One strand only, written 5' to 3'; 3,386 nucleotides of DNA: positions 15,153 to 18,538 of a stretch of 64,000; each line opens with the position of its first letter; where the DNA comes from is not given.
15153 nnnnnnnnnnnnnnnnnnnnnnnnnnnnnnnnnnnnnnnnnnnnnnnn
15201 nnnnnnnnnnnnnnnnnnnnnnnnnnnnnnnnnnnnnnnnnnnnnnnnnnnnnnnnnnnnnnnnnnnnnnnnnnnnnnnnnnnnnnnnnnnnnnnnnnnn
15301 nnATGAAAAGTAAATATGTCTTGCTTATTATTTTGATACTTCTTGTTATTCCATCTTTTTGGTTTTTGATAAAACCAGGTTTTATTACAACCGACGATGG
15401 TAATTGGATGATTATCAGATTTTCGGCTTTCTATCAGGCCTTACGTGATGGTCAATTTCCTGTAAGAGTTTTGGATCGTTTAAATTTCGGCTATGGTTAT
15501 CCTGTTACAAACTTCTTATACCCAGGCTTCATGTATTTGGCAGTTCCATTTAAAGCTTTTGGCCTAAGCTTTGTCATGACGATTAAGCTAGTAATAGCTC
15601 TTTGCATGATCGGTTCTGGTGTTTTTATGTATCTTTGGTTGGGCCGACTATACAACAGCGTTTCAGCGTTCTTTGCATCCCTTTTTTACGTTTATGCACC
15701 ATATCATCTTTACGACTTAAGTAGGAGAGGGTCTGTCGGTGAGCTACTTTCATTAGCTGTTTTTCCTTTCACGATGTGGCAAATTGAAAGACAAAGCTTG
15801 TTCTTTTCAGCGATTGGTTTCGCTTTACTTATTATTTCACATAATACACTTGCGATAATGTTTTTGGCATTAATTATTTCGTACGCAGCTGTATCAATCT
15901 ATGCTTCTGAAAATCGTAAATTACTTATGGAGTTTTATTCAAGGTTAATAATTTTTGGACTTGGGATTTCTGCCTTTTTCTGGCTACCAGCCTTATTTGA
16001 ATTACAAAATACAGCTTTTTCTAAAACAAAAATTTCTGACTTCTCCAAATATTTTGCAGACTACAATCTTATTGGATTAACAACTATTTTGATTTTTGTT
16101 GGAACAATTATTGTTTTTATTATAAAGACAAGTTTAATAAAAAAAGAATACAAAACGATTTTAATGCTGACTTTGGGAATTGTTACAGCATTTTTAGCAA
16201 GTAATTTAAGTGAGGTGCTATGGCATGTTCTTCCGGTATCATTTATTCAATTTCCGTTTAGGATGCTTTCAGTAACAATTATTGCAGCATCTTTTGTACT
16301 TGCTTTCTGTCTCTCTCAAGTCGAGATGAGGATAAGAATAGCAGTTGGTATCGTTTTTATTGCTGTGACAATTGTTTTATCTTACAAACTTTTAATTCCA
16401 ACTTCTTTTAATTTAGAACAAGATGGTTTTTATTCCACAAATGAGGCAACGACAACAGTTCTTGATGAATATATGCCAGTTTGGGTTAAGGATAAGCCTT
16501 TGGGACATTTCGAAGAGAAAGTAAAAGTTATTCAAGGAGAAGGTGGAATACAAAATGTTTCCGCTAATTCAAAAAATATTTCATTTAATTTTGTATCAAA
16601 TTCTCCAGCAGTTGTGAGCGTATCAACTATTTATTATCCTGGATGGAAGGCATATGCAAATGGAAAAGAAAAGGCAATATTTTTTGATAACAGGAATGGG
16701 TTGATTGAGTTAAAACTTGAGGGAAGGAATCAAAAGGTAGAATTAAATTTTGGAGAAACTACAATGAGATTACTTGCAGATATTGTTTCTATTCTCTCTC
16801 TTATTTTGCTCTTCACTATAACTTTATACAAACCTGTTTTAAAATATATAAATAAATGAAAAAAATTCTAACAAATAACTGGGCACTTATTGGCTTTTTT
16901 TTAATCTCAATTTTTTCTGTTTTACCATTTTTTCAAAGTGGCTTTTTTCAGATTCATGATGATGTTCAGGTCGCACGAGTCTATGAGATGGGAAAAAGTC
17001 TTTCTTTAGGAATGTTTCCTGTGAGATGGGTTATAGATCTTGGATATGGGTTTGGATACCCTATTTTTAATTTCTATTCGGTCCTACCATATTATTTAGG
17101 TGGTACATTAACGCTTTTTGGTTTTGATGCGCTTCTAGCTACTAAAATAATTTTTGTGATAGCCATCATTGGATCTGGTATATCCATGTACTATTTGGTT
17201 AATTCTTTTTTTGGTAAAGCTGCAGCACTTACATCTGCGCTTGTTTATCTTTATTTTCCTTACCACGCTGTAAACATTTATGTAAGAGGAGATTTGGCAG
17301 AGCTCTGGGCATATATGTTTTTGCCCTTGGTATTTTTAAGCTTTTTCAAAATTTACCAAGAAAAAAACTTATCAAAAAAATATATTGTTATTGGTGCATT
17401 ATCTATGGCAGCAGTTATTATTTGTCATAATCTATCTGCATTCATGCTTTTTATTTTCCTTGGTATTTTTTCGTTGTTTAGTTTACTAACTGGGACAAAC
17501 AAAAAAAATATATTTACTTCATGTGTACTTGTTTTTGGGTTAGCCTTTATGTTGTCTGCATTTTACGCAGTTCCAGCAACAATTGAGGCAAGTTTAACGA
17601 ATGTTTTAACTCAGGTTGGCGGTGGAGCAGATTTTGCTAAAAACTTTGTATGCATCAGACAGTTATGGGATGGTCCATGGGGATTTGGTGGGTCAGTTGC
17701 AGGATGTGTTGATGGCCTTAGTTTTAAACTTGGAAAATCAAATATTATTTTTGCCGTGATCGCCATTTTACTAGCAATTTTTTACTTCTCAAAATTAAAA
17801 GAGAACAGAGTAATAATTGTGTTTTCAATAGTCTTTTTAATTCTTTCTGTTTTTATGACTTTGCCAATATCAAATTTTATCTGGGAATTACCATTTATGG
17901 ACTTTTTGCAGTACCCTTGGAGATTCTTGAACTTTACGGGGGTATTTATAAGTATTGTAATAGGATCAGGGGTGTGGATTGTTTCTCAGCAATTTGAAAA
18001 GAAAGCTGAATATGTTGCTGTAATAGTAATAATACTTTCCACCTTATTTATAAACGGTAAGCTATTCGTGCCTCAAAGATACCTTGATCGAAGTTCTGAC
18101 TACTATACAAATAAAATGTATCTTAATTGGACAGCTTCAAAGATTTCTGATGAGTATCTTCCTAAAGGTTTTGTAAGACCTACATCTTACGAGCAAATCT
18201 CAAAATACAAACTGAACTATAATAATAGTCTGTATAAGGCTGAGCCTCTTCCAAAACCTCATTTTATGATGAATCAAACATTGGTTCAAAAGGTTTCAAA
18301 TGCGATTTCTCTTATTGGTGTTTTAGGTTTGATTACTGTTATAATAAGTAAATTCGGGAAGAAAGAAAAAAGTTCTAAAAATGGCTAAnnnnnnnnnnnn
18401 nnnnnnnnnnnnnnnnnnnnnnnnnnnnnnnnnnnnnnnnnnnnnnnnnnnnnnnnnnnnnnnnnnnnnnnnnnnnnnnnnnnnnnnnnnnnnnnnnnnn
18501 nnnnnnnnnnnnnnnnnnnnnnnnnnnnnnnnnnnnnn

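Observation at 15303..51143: Family of four ~510-560-aa YfhO-related membrane proteins with a distinctive N-terminal H-D-(G/D)...H...R...P-(R/V)-(W/V)...N-x-G-(Y/F)-G-x-P motif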

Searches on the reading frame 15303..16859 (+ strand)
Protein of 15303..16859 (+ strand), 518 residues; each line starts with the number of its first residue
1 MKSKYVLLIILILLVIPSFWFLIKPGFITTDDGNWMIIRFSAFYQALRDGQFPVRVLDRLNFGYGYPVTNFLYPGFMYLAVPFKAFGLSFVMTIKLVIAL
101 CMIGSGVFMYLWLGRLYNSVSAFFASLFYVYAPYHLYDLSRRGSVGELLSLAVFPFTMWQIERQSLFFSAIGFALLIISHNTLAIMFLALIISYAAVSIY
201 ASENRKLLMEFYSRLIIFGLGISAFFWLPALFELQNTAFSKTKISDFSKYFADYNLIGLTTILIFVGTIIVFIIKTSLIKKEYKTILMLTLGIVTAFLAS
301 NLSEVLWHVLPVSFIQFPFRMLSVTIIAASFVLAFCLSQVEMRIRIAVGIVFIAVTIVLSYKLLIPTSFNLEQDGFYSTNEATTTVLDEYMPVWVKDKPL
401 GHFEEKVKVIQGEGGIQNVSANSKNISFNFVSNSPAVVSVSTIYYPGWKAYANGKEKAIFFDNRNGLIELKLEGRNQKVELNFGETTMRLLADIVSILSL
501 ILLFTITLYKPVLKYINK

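Call 5: search_protein_families(library=pfam, proteins=[window:15303-16859:+], max_evalue=1)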
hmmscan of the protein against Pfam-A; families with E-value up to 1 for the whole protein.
window:15303-16859:+ (518 aa): 1 family
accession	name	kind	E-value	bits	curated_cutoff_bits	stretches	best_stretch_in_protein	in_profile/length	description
PF10131.15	PTPS_related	-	2.4e-08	33.3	26.4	1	73-371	4-317/621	6-pyruvoyl-tetrahydropterin synthase related domain; membrane protein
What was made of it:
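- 15303..16859 (+): Paralog A (518 aa), PF10131/GT-C. Its start overlaps the upstream YfhO gene by 11 nt. Pfam PF10131 33.3 bits against a cut-off of 26.4 (call 5).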

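Call 6: search_protein_families(library=ncbifam, proteins=[window:15303-16859:+], max_evalue=1)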
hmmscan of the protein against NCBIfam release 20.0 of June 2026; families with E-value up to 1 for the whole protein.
window:15303-16859:+ (518 aa): 0 families

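Call 11: search_solved_structures(query=A1, max_evalue=10, show_alignments=2)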
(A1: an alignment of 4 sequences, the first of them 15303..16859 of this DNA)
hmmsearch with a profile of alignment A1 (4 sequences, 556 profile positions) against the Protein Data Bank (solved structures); distinct sequences matched with E-value up to 10: 1.
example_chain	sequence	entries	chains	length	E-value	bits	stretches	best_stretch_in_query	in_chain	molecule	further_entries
9hjm_A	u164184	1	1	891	0.058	15.3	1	468-513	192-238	Putative outer membrane protein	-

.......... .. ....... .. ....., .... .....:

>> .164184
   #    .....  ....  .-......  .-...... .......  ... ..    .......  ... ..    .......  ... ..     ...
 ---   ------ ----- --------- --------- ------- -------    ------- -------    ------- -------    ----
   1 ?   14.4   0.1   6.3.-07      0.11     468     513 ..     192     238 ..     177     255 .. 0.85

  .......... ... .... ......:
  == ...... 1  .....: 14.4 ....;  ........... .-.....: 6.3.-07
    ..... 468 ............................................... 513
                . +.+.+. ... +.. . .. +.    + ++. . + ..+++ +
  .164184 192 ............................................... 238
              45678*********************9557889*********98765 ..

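Call 29: search_protein_representatives(alignment_id=A1)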
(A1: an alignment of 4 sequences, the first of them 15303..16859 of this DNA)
Query: 4 sequences, 556 profile positions. Proteins with E-value up to 0.001 (for the whole library): 19175; up to 1e-10: 13989; up to 1e-30: 6733. The best 150 are listed.
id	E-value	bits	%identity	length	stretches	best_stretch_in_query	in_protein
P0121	4.8e-225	765.0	-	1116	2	12-542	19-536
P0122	2.5e-216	736.2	-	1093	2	5-552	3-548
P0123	2.3e-180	617.5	-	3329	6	20-541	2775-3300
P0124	1.1e-165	569.1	-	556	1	7-543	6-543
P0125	3.9e-156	537.5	-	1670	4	14-548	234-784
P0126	7.4e-152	523.4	-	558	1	5-546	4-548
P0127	2.0e-150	518.7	-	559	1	11-547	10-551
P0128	1.6e-145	502.5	-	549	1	12-547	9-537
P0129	1.6e-145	502.4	-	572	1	4-552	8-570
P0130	2.3e-144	498.7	-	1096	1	12-545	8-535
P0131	2.0e-142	492.3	-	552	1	8-546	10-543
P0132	3.2e-142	491.6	-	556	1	11-550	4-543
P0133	5.7e-141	487.4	-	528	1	11-551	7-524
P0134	6.7e-141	487.2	-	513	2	1-438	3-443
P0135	1.8e-139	482.5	-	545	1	13-544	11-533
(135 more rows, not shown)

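Call 41: list_cluster_members(proteins=[window:15303-16859:+, window:16856-18388:+, window:22401-24053:+, window:49479-51143:+])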
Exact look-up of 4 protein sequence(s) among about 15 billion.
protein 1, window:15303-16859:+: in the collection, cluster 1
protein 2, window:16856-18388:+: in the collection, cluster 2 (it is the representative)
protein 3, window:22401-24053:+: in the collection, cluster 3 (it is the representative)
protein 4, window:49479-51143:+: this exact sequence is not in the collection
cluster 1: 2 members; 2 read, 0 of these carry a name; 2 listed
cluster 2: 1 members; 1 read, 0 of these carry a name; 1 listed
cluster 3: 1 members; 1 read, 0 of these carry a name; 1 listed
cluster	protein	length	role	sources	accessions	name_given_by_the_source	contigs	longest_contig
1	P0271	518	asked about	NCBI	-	-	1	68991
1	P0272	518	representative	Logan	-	-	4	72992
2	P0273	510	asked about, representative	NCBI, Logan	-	-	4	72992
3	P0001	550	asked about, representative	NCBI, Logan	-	-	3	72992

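Call 51: find_homologous_proteins(query=A1, max_evalue=0.001)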
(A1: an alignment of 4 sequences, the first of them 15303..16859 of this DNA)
Query A1 (4 sequences) (518 aa, profile of the alignment): 1527 proteins with E <= 0.001 among 8000 candidates; the best 120 are listed.
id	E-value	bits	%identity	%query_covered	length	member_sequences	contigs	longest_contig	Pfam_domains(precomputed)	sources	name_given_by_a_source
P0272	1.4e-215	735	100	100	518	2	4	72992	PF10131.16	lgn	-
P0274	8.8e-158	545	37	98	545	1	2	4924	-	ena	-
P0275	1.0e-157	544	60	100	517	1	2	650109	-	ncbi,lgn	-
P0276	1.1e-154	534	35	99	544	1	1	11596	PF10131.16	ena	-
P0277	2.2e-154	533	30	95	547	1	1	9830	PF10131.16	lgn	-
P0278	3.1e-153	530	36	100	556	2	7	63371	PF10131.16,PF20176.4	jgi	-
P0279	3.3e-152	526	32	95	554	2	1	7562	PF10131.16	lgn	-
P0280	5.1e-152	526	57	97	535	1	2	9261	-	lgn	-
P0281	2.5e-151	523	29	95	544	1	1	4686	PF10131.16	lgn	-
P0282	5.6e-151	522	53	96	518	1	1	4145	PF10131.16,PF09586.17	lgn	-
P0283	4.5e-150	519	60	97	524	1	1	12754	PF10131.16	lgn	-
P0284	5.6e-150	519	58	100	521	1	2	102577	-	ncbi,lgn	-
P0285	7.7e-150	518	56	100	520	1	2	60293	PF10131.16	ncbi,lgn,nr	ncbi:MAG TPA: 6-pyruvoyl-tetrahydropterin synthase-related protein [Patescibacteria group bacterium]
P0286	1.9e-149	517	59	94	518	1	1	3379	-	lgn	-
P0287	7.0e-148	512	55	97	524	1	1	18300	-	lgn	-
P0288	7.8e-148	512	49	100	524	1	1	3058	PF10131.16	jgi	-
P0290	1.8e-147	511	57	99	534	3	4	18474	PF10131.16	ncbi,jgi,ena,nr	ncbi:MAG: hypothetical protein A2776_02160 [Candidatus Levybacteria bacterium RIFCSPHIGHO2_01_FULL_4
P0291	7.4e-147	509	50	97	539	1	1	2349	PF10131.16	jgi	jgi:hypothetical protein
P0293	2.2e-146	507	49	97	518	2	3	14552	PF10131.16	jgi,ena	-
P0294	2.4e-146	507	48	98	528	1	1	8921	PF10131.16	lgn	-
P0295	8.7e-146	505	51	92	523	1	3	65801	PF10131.16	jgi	jgi:hypothetical protein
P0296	1.6e-145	504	29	95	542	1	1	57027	PF10131.16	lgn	-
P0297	2.5e-145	504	49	97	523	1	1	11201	PF10131.16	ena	-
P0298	3.5e-145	503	28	95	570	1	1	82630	PF10131.16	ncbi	-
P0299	3.8e-145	503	30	96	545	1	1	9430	PF10131.16,PF09586.17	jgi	jgi:uncharacterized membrane protein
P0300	5.3e-145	502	55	98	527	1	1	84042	PF10131.16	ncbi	-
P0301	7.8e-145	502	49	98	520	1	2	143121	PF10131.16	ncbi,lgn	-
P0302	8.8e-145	502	47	98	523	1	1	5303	PF10131.16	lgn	-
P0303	9.2e-145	502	32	93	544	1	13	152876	PF10131.16,PF09586.17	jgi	jgi:hypothetical protein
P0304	1.2e-144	501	51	94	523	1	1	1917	PF10131.16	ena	-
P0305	1.3e-144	501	50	94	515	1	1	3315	PF10131.16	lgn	-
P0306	1.5e-144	501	51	91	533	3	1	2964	PF10131.16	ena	-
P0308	9.1e-144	498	50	96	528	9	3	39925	PF10131.16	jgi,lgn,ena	-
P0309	9.5e-144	498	36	98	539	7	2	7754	PF10131.16,PF09586.17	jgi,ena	-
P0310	1.1e-143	498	50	98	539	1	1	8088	PF10131.16,PF09586.17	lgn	-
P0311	1.5e-143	498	48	94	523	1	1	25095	PF10131.16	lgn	-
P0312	1.7e-143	498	28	92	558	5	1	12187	PF10131.16,PF09586.17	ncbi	-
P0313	2.4e-143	497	29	95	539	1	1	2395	PF10131.16,PF09586.17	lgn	-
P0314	3.6e-143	496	35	95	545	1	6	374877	PF09586.17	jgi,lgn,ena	jgi:hypothetical protein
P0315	3.7e-143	496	51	95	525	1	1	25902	PF10131.16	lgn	-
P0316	4.1e-143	496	51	97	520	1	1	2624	PF10131.16,PF09586.17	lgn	-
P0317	2.2e-142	494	47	97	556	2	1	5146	PF10131.16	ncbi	-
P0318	4.1e-142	493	57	95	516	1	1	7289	PF10131.16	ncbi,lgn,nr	ncbi:MAG TPA: 6-pyruvoyl-tetrahydropterin synthase-related protein [Patescibacteria group bacterium]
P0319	4.7e-142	493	29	92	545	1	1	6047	PF10131.16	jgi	jgi:uncharacterized membrane protein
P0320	5.6e-142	492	32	95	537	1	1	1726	PF10131.16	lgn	-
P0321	7.1e-142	492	49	94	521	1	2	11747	PF10131.16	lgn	-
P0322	7.5e-142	492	49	94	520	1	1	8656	PF10131.16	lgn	-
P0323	7.9e-142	492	49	94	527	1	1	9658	PF10131.16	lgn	-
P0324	1.1e-141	492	50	97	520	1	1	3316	PF10131.16,PF09586.17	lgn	-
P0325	1.3e-141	491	46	94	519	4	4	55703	PF10131.16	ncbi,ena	-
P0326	1.4e-141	491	51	93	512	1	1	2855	PF09586.17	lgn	-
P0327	2.8e-141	490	26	97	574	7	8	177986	PF10131.16,PF09586.17,PF13231.13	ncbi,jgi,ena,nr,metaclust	ncbi:MAG: hypothetical protein A2860_03970 [Candidatus Levybacteria bacterium RIFCSPHIGHO2_01_FULL_3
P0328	2.9e-141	490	55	97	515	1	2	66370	PF10131.16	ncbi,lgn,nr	ncbi:MAG TPA: 6-pyruvoyl-tetrahydropterin synthase-related protein [Patescibacteria group bacterium]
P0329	4.4e-141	490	28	99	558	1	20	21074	PF10131.16,PF13231.13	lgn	-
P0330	4.4e-141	490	27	93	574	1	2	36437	PF10131.16,PF13231.13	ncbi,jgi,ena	-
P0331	4.8e-141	489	49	97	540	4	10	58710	PF10131.16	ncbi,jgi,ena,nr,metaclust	ncbi:MAG: hypothetical protein A3B41_00085 [Candidatus Levybacteria bacterium RIFCSPLOWO2_01_FULL_37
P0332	5.1e-141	489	27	97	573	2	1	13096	PF10131.16,PF13231.13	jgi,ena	-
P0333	5.2e-141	489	49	96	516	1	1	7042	PF10131.16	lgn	-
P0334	6.7e-141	489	50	96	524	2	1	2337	PF10131.16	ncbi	-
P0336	2.4e-140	487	49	97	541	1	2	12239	PF10131.16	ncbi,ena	ncbi:MAG: 6-pyruvoyl-tetrahydropterin synthase-related protein [Patescibacteria group bacterium]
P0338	2.8e-140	487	27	97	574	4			PF10131.16,PF13231.13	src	-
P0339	3.6e-140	487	53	97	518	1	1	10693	PF10131.16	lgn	-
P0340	4.4e-140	486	49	95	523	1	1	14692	PF10131.16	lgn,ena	-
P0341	5.9e-140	486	46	97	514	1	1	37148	PF10131.16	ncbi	ncbi:MAG: 6-pyruvoyl-tetrahydropterin synthase-related protein [Candidatus Levyibacteriota bacterium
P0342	7.3e-140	485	45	98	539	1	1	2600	PF10131.16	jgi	-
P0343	7.7e-140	485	48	98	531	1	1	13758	PF10131.16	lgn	-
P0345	1.5e-139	484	50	98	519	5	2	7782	PF10131.16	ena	-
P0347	1.6e-139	484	49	97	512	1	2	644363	PF10131.16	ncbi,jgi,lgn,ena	-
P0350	2.6e-139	484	51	99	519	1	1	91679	PF10131.16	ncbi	-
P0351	3.7e-139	483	46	97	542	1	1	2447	PF10131.16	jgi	-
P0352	4.1e-139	483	46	96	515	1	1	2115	PF10131.16,PF09586.17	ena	-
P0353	4.5e-139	483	49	98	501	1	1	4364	PF10131.16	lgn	-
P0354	6.5e-139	482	48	95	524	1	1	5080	PF10131.16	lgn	-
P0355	6.6e-139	482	48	93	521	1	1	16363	PF10131.16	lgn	-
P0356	7.2e-139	482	48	98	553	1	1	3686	PF10131.16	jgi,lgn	-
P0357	9.1e-139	482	48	100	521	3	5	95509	PF10131.16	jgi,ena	-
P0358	9.6e-139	482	48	92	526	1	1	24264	PF10131.16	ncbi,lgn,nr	ncbi:MAG: 6-pyruvoyl-tetrahydropterin synthase-related protein [Patescibacteria group bacterium]|nr:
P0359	9.9e-139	482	50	93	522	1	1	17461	PF10131.16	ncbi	-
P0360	1.4e-138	481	49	91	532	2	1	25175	PF10131.16,PF09586.17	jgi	-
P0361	2.0e-138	481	49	98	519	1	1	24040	PF10131.16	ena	-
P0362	3.1e-138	480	47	92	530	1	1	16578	PF10131.16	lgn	-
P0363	3.5e-138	480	30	96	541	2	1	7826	PF10131.16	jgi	jgi:hypothetical protein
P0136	6.3e-138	479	45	95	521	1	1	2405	PF10131.16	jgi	jgi:hypothetical protein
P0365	6.5e-138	479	48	96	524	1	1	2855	PF10131.16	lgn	-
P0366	7.0e-138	479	49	96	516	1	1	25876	PF10131.16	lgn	-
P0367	8.1e-138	479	48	94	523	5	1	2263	PF10131.16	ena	-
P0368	8.9e-138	479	49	93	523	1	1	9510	PF10131.16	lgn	-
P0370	1.0e-137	478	29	94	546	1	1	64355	PF10131.16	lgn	-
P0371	1.3e-137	478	47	98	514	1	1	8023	PF10131.16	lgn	-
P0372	2.0e-137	477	48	92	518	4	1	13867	PF10131.16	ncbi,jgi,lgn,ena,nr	ncbi:MAG: hypothetical protein COU25_01665 [Candidatus Levybacteria bacterium CG10_big_fil_rev_8_21_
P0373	2.1e-137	477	44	98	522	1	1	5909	PF10131.16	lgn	-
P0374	4.7e-137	476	49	91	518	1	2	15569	PF10131.16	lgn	-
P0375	9.1e-137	475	48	94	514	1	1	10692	PF10131.16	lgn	-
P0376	1.4e-136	475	46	99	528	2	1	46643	PF10131.16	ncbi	-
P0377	2.0e-136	474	47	96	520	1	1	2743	PF10131.16,PF09586.17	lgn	-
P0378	2.1e-136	474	48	95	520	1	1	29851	PF10131.16,PF09586.17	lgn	-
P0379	2.4e-136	474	52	97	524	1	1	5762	PF10131.16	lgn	-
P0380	2.8e-136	474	34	97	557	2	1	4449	PF10131.16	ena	-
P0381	3.2e-136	473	45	95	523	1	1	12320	PF10131.16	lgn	-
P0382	4.2e-136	473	47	98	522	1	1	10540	PF10131.16,PF09586.17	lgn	-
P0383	4.3e-136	473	48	93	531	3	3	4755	PF10131.16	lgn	-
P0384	5.9e-136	473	48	98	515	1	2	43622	PF10131.16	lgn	-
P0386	1.1e-135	472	27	97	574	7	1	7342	PF10131.16,PF13231.13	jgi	-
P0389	1.2e-135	472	47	98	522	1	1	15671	PF10131.16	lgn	-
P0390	1.4e-135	471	48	99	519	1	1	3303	PF10131.16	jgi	jgi:hypothetical protein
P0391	1.4e-135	471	44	98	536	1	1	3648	PF10131.16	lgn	-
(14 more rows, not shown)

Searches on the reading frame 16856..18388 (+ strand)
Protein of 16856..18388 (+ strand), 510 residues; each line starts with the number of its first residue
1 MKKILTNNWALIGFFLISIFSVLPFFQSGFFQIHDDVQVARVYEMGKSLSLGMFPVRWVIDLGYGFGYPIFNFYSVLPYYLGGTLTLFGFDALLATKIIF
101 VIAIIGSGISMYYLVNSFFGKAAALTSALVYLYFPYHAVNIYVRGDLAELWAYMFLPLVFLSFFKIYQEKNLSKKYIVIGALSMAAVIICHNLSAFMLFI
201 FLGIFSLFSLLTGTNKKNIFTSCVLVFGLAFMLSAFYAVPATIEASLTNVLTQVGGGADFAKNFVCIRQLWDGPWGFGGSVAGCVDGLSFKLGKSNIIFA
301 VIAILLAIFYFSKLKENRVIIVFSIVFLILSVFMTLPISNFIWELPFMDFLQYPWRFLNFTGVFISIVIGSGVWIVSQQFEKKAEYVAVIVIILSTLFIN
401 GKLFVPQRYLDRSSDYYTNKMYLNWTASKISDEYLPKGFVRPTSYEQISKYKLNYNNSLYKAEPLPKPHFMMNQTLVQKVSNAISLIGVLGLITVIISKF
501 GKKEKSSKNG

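Call 5: search_protein_families(library=pfam, proteins=[window:16856-18388:+], max_evalue=1)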
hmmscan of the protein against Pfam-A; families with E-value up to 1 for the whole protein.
window:16856-18388:+ (510 aa): 1 family
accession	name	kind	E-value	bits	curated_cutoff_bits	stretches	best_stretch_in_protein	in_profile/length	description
PF10131.15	PTPS_related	-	2.4e-16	59.8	26.4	2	71-241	1-168/621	6-pyruvoyl-tetrahydropterin synthase related domain; membrane protein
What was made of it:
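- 16856..18388 (+): Paralog B (510 aa), PF10131/GT-C. It lacks the C-terminal beta domain but keeps the last TM helix. ATGA overlap with A. Pfam 59.8 bits (call 5).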

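Call 6: search_protein_families(library=ncbifam, proteins=[window:16856-18388:+], max_evalue=1)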
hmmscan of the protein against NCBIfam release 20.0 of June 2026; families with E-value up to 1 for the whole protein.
window:16856-18388:+ (510 aa): 1 family
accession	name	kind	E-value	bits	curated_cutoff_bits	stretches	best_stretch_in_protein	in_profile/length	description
NF053599.1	transp_MmpA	equivalog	0.17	10.4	210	1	91-186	64-155/543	MmpA family trehalose lipid delivery protein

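Call 65: predict_structure(alignment_id=A5)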
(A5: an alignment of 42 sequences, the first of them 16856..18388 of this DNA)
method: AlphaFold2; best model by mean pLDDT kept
length: 510 residues; sequences in the alignment: 42
mean_pLDDT: 89.4   pTM: 0.91
mean pLDDT of the five models: 89.4, 88.7, 88.7, 87.9, 87.9
residues with pLDDT >= 90: 372; 70-90: 96; 50-70: 18; < 50: 24
segments of 3 or more residues with pLDDT < 50: 454-471, 507-510
pLDDT, mean of each block of 10 residues (from residue 1): 87 97 96 93 96 90 87 92 98 98 98 98 98 96 94 98 95 94 98 94 96 94 97 96 88 63 88 81 74 95 98 94 98 96 88 92 98 97 97 97 94 95 86 81 81 44 34 81 97 90 54
secondary structure, 60 per line:
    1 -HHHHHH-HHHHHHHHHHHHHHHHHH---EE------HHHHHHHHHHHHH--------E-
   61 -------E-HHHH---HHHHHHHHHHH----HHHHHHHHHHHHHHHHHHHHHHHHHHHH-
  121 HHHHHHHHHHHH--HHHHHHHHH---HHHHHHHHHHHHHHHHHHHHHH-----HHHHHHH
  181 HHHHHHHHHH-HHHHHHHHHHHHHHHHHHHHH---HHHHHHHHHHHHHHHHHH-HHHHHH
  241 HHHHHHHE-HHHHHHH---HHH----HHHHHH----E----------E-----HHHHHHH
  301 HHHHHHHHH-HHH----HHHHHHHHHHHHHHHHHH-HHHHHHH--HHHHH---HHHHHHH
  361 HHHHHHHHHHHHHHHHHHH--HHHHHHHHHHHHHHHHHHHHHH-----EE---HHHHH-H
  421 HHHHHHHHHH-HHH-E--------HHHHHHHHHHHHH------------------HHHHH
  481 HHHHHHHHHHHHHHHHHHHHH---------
elements in order: H2-7 H9-26 H38-50 H70-73 H77-87 H92-119 H121-132 H135-143 H147-168 H174-190 H192-212 H216-233 H235-247 H250-256 H267-272 H294-309 H318-335 H337-343 H346-350 H354-379 H382-403 H414-418 H420-430 H445-457 H476-501
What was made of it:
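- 16856..18388 (+): AF2 pLDDT 89.4 with 12 long helices and no beta domain (call 65).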
